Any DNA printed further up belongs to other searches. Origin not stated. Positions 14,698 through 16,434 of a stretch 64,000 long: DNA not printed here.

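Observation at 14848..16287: Low-GC orphan protein: RecB-like PD-(D/E)xK + QxxxY nuclease core fused to an uncharacterised 300-aa domain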

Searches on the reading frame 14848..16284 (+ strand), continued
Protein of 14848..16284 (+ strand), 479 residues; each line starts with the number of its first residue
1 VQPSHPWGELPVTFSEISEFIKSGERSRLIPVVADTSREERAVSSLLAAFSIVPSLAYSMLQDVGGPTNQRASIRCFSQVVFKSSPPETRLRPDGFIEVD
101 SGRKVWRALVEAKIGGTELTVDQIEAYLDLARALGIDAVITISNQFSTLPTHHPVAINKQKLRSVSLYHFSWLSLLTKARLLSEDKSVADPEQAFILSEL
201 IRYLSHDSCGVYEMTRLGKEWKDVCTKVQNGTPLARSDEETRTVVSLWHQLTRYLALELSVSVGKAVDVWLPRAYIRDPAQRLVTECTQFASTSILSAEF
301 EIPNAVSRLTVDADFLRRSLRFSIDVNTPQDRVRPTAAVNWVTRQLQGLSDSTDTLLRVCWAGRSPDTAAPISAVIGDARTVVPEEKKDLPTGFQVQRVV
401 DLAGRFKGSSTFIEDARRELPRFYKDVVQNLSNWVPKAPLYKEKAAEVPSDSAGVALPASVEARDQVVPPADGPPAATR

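Call 45: search_protein_families(library=padloc, alignment_id=A3, max_evalue=1e-10)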
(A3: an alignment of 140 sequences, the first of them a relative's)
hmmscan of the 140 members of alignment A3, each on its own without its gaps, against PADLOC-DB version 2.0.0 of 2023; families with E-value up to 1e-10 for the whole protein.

A. member 1, L010:4710-8714:- (1335 aa): 0 families

B. families by the number of members that match (of 140 scanned): 229 families (the first 25 are shown)
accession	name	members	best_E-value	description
PDLC04135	mad3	4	2.4e-149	mads_3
PDLC02980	AriA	4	1.8e-15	-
PDLC02914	ATPase-Toprim_I-B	2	5.9e-156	-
PDLC04140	mad8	2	1.2e-65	mads_8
PDLC02304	AbiEii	2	1.1e-64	AbiEii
PDLC02623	DrmD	2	7.7e-51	DrmD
PDLC02267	AbiEi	2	9.4e-44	AbiEi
PDLC02843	DpdE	2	7e-34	DpdE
PDLC02840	DpdE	2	8.7e-29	DpdE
PDLC02323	AbiEii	2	2.2e-23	AbiEii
PDLC02294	AbiEii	2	2.9e-21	AbiEii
PDLC02296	AbiEii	2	1.1e-19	AbiEii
PDLC04182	HEC-01A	2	4e-15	-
PDLC04164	AriA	2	2.4e-13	-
PDLC04134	mad2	2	6.8e-12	mads_2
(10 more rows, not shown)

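Call 55: fold_search(model_id=the predicted structure, library=pdb)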
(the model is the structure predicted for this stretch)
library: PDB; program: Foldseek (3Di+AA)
matches with E <= 10: 782; with E <= 0.001: 0
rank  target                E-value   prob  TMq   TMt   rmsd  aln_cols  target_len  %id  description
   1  7edb_A                2.9e-03  0.97  0.19  0.24  10.2       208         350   14  EcoT38I restriction endonuclease complexed with DNA (released 2022-03-16)
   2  7e8r                  4.3e-03  0.97  0.18  0.23   8.6       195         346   16  EcoT38I restriction endonuclease (released 2022-03-02)
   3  7edb_B                2.5e-02  0.77  0.18  0.23  11.8       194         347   14  EcoT38I restriction endonuclease complexed with DNA (released 2022-03-16)
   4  5xfm_B                3.3e-02  0.10  0.12  0.10  19.1       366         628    7  Crystal structure of beta-arabinopyranosidase (released 2018-02-28)
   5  9xcf_Q                3.7e-02  0.51  0.13  0.18  14.6       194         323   11  Cryo-EM structure of csy3 with crRNA (released 2026-01-14)
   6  8bao_A                3.9e-02  0.63  0.15  0.18  11.3       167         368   14  Dysgonamonadaceae bacterium CRISPR ancillary nuclease 2 (released 2022-11-30)
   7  1xmx                  7.7e-02  0.38  0.15  0.17  12.0       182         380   14  Crystal structure of protein VC1899 from Vibrio cholerae (released 2004-11-16)
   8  4jvy_B                8.2e-02  0.12  0.10  0.19  19.0       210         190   11  Structure of the STAR (signal transduction and activation of RNA) domain of GLD-1 bound to RNA (released 2013-05-08)
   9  6nm1_A                8.7e-02  0.10  0.09  0.14  18.0       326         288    7  The crystal structure of the Staphylococcus aureus Fatty acid Kinase (Fak) B1 protein A158L mutant to 2.33 Angstrom re (released 2020-01-15)
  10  3bam_B                9.7e-02  0.87  0.11  0.25   7.2        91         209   12  RESTRICTION ENDONUCLEASE BAMHI COMPLEX WITH DNA AND MANGANESE IONS (POST-REACTIVE COMPLEX) (released 1999-01-13)
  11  8em1_B                9.7e-02  0.60  0.13  0.13   7.0       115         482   13  Type IIS Restriction Endonuclease PaqCI, DNA Unbound (released 2023-03-22)
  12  2a8e                  1.2e-01  0.77  0.26  0.48   6.9       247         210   10  Three-dimensional structure of Bacillus subtilis Q45498 putative protein at resolution 2.5A. Northeast Structural Genomi (released 2005-07-26)
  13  8em1_A                1.2e-01  0.72  0.18  0.17   6.6       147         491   14  Type IIS Restriction Endonuclease PaqCI, DNA Unbound (released 2023-03-22)
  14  9a5e_A                1.3e-01  0.12  0.16  0.18  22.2       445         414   11  Integrative model of DPO41-RPOZ by crosslinking MS and deep learning (released 2024-09-18)
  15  8uxw_D                1.4e-01  0.23  0.14  0.20  13.1       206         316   11  Arp2/3 branch junction complex, ADP state (released 2024-01-31)
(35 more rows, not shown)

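Call 57: search_protein_families(library=pfam, proteins=[L011:11461-12195:-, L015:7259-7996:-, L025:11350-12147:+, L030:3516-4226:+, L042:9221-9949:-, P0130, P0162, P0200, P0213, P0263], max_evalue=1)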
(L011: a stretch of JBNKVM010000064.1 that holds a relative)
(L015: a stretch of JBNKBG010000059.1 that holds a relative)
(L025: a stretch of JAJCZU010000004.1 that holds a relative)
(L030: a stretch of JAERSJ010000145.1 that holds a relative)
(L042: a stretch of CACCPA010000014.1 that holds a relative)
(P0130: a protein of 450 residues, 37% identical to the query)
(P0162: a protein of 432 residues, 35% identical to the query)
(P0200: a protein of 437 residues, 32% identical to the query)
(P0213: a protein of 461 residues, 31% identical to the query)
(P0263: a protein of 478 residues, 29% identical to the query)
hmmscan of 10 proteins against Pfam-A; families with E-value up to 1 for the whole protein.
L011:11461-12195:- (245 aa): 4 families
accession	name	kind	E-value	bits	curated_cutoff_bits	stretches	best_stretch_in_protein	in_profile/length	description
PF00520.37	Ion_trans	-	3e-40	138.4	25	1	25-240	2-240/241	Ion transport protein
PF07885.22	Ion_trans_2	-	8.2e-18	64.5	22.5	1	156-234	2-78/79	Ion channel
PF08016.18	PKD_channel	-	0.00083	19.3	22.4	1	118-216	105-200/225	Polycystin cation channel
PF00060.32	Lig_chan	-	0.0014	18.9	30.8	1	149-239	10-100/146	Ligand-gated ion channel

L015:7259-7996:- (246 aa): 5 families
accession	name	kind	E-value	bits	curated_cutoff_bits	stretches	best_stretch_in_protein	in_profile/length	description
PF00520.37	Ion_trans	-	9.1e-39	133.5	25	1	26-241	2-240/241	Ion transport protein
PF07885.22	Ion_trans_2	-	9.7e-18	64.3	22.5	1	157-235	2-78/79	Ion channel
PF00060.32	Lig_chan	-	0.00073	19.8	30.8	1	150-240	10-100/146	Ligand-gated ion channel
PF08016.18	PKD_channel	-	0.026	14.4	22.4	0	116-217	102-200/225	Polycystin cation channel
PF20136.4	DUF6526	-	0.21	12.1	23.7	0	153-210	18-75/145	Family of unknown function (DUF6526)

L025:11350-12147:+ (266 aa): 4 families
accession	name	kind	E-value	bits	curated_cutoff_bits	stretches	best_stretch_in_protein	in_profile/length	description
PF00520.37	Ion_trans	-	2.1e-37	129.1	25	1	22-248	2-240/241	Ion transport protein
PF07885.22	Ion_trans_2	-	6e-16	58.5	22.5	1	164-238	3-74/79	Ion channel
PF11773.13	ComGE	-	0.087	13.2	25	1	34-69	9-48/82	Competence system putative prepilin ComGE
PF25207.1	DUF7837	-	0.19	12.2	27.8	1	249-263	3-17/47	Domain of unknown function (DUF7837)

L030:3516-4226:+ (237 aa): 3 families
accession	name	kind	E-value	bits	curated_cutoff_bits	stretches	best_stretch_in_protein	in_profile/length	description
PF00520.37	Ion_trans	-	4.2e-39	134.6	25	1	18-235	3-240/241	Ion transport protein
PF07885.22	Ion_trans_2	-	6.8e-17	61.6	22.5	1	152-229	4-78/79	Ion channel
PF00060.32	Lig_chan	-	0.00064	20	30.8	1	146-234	11-100/146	Ligand-gated ion channel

L042:9221-9949:- (243 aa): 2 families
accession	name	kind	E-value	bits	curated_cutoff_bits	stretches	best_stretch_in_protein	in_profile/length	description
PF00520.37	Ion_trans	-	1.6e-38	132.7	25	1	21-234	2-238/241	Ion transport protein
PF07885.22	Ion_trans_2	-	7e-18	64.7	22.5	1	153-230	3-78/79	Ion channel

P0130 (450 aa): 0 families

P0162 (432 aa): 4 families
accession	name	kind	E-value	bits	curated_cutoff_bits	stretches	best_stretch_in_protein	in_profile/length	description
PF08774.17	VRR_NUC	-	0.022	15.3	23.8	1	67-121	52-106/116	VRR-NUC domain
PF22187.2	DUF6946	-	0.059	13.2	27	1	41-133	36-128/214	Domain of unknown function (DUF6946)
PF07280.16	Ac110_PIF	-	0.27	11.5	25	1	366-378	26-38/43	Per os infectivity factor AC110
PF15496.11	DUF4646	-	0.35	11.9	23.4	1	196-260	45-101/126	Domain of unknown function (DUF4646)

P0200 (437 aa): 1 family
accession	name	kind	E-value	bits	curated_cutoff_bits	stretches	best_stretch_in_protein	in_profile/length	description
PF01584.24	CheW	-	0.12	12.5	23.5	1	68-134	58-127/138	CheW-like domain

P0213 (461 aa): 1 family
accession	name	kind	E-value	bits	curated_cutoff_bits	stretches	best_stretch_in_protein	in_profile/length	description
PF08774.17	VRR_NUC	-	0.17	12.3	23.8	1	61-128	38-107/116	VRR-NUC domain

P0263 (478 aa): 0 families

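Call 70: search_dna_similar(query=window:14881-16284:+, collection=plasmids, mode=protein, max_evalue=0.00001, max_rows=25)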
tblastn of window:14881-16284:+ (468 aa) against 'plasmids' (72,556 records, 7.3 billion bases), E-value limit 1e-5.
Records with a match: 11; places in all: 11; records where one place covers at least 80% of the query: 11.
Best place of each record, by identity: <60% 11.
By first word of the organism name: Streptomyces 6; Rhodococcus 5.
By predicted mobility (MOB-suite, as given by PLSDB): non-mobilizable 7; mobilizable 4.
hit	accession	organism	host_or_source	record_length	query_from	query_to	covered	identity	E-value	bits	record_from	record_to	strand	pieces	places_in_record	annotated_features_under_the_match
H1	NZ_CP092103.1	Rhodococcus qingshengii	soil,petroleum-contaminated soil, ...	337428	16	462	96%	29.1%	4e-49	187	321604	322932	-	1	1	TerD family protein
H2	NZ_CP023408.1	Streptomyces fungicidicus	Pig,cell culture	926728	15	462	96%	28.9%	1e-38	157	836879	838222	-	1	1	TerD family protein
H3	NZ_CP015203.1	Rhodococcus sp. 008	Skate,bacterial culture,renal tissue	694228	16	443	91%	30.1%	5e-51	193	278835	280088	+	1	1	TerD family protein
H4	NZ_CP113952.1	Rhodococcus sp. JS3073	culture,soil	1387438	18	441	91%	28.9%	6e-49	187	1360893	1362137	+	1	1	record has no annotation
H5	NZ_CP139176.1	Streptomyces sp. CL7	soild,microorganism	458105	16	435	90%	29.0%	8e-39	157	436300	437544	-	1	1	TerD family protein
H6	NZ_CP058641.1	Rhodococcus sp. ZPP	cell culture,soil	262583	18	432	89%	29.1%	2e-47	183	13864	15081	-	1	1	TerD family protein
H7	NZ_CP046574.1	Rhodococcus sp. WAY2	cell culture,bacterial consortium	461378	18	432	89%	29.1%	2e-47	183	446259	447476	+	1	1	TerD family protein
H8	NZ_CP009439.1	Streptomyces glaucescens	soil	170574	12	420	87%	28.7%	4e-39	158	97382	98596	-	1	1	TerD family protein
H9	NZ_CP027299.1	Streptomyces sp. SGAir0924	whole organism,air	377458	16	420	87%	29.0%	2e-39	159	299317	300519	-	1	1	TerD family protein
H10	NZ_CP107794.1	Streptomyces clavifer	-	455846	16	435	90%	27.7%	3e-38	155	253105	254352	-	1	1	TerD family protein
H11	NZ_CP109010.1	Streptomyces sp. NBC_00690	-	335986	16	420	87%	27.7%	6e-35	146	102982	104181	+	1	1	TerD family protein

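Call 71: search_dna_similar(query=window:14881-16284:+, collection=phages, mode=protein, max_evalue=0.00001, max_rows=25)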
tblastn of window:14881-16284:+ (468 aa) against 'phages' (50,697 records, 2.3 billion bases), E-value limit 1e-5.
No match.

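Call 72: get_annotated_region(hit=H3, flank=9000)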
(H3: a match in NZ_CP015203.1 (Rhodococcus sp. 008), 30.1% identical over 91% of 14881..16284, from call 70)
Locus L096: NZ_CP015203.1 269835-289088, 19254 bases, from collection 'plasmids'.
description: Rhodococcus sp. 008 plasmid pR8L1, complete sequence
organism: Rhodococcus sp. 008 (NCBI taxid 1723645)
taxonomy: Bacteria; Actinomycetota; Actinomycetes; Mycobacteriales; Nocardiaceae; Rhodococcus; Rhodococcus sp. 008
host: -; source: Skate,bacterial culture,renal tissue; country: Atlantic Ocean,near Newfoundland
typing (MOB-suite, as given by PLSDB): mobilizable; relaxase MOBP
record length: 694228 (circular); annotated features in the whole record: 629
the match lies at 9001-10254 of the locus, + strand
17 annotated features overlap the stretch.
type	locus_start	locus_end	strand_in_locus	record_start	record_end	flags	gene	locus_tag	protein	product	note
CDS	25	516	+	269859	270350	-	-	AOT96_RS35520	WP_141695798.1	hypothetical protein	-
CDS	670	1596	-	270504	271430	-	-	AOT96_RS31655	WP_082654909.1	phytanoyl-CoA dioxygenase family protein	-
CDS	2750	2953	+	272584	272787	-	-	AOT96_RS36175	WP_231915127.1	hypothetical protein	-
CDS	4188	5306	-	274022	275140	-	-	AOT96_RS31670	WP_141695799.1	hypothetical protein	-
CDS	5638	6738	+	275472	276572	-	-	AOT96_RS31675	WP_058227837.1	hypothetical protein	-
CDS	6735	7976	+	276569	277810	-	-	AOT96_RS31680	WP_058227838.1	hypothetical protein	-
CDS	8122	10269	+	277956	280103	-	-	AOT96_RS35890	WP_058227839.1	TerD family protein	GO:0006950 - response to stress [Evidence IEA]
CDS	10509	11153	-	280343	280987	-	-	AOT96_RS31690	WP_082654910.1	RES family NAD+ phosphorylase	-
CDS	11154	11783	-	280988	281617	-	-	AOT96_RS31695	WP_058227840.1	helix-turn-helix domain-containing protein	-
CDS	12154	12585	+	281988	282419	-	-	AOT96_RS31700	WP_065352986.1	hypothetical protein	-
CDS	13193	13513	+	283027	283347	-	-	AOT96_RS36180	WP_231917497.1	hypothetical protein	-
CDS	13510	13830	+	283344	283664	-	-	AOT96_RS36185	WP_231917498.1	hypothetical protein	-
CDS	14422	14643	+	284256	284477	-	-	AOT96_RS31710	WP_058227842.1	hypothetical protein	-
CDS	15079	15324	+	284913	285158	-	-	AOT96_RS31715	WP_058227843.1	hypothetical protein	-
CDS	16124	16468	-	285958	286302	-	-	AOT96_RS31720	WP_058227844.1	hypothetical protein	-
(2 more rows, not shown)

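Call 73: get_annotated_region(hit=H8, flank=9000)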
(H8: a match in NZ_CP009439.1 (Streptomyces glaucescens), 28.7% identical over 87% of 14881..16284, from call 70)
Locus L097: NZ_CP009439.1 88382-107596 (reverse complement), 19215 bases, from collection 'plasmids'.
description: Streptomyces glaucescens strain GLA.O plasmid pSglau1, complete sequence
organism: Streptomyces glaucescens (NCBI taxid 1907)
taxonomy: Bacteria; Actinomycetota; Actinomycetes; Kitasatosporales; Streptomycetaceae; Streptomyces; Streptomyces glaucescens
host: -; source: soil; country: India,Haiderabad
typing (MOB-suite, as given by PLSDB): mobilizable; replicon rep_cluster_1921,rep_cluster_1974; relaxase MOBF
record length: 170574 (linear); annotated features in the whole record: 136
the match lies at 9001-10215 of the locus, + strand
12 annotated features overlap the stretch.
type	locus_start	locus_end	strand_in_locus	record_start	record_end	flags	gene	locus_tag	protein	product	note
CDS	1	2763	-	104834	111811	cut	-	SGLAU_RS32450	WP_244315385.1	polymorphic toxin-type HINT domain-containing protein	-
CDS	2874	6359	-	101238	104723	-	-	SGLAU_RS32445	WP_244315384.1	LamG-like jellyroll fold domain-containing protein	-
CDS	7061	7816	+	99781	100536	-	-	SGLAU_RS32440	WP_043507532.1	hypothetical protein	-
CDS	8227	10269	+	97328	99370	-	-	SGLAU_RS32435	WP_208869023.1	TerD family protein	GO:0006950 - response to stress [Evidence IEA]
CDS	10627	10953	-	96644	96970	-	-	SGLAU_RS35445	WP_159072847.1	hypothetical protein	-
CDS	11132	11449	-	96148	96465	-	-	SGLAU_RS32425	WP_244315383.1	DUF6415 family natural product biosynthesis protein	-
CDS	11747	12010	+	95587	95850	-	-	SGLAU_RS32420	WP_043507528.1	hypothetical protein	-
CDS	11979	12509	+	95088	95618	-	-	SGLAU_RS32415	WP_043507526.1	DUF6879 family protein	-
CDS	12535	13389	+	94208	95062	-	-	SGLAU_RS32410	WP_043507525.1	helix-turn-helix transcriptional regulator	-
CDS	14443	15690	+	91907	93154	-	-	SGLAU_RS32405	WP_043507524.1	DUF6236 family protein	-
CDS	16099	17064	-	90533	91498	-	-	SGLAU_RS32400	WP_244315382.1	DUF3883 domain-containing protein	-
CDS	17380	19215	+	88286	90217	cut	-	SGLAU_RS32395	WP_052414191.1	DNA/RNA helicase domain-containing protein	-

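Call 74: search_protein_families(library=pfam, proteins=[L096:8122-10266:+, L097:8227-10266:+], max_evalue=0.1)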
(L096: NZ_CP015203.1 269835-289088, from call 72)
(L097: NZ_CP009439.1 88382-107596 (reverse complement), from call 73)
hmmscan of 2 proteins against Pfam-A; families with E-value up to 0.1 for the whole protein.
L096:8122-10266:+ (715 aa): 2 families
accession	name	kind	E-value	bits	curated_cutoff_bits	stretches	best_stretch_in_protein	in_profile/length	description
PF02342.23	TerD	-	1.1e-40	139.5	25.3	1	6-171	5-187/187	TerD domain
PF02426.22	MIase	-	0.08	13.5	26.7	0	522-576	2-56/90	Muconolactone delta-isomerase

L097:8227-10266:+ (680 aa): 1 family
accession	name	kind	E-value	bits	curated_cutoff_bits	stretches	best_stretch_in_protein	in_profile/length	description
PF02342.23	TerD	-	1.1e-49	168.9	25.3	1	2-172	6-187/187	TerD domain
